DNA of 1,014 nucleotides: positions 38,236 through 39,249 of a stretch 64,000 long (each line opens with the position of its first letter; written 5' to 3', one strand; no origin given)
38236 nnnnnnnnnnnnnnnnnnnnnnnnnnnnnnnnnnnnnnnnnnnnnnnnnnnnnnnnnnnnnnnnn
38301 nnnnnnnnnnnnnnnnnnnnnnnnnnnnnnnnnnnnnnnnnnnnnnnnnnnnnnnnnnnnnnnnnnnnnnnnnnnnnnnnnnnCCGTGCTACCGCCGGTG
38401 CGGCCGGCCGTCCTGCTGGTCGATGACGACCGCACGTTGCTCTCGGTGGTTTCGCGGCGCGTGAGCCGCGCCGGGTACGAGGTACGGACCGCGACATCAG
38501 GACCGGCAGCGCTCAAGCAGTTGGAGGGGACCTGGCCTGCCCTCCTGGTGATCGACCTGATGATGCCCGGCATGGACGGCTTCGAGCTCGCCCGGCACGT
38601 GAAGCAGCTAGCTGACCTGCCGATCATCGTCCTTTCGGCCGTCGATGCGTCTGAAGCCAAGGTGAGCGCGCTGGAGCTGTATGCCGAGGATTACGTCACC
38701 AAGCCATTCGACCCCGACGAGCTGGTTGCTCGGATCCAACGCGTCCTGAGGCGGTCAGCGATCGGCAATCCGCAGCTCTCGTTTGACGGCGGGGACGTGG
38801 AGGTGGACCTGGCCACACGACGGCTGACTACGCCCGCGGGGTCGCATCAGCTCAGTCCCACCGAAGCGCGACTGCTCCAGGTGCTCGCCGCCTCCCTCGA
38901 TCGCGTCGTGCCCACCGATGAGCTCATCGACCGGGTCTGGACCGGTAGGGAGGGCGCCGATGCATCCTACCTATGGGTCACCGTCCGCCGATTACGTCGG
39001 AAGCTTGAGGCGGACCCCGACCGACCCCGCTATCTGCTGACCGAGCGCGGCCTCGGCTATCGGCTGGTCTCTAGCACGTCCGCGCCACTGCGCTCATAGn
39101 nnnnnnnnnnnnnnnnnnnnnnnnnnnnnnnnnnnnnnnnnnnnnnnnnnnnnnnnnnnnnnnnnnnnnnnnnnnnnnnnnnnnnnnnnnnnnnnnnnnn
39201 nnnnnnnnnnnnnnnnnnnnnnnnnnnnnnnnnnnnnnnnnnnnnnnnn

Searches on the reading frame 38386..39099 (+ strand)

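Call 15: search_protein_families(library=pfam, proteins=[window:38386-39099:+], max_evalue=0.001)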
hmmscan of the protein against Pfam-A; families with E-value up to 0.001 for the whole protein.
window:38386-39099:+ (237 aa): 2 families
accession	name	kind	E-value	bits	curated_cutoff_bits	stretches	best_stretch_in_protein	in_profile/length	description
PF00072.30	Response_reg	-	3.5e-28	98.4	30.2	1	9-118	1-111/111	Response regulator receiver domain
PF00486.34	Trans_reg_C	-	1.9e-20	73.2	26.2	1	155-227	5-77/77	Transcriptional regulatory protein, C terminal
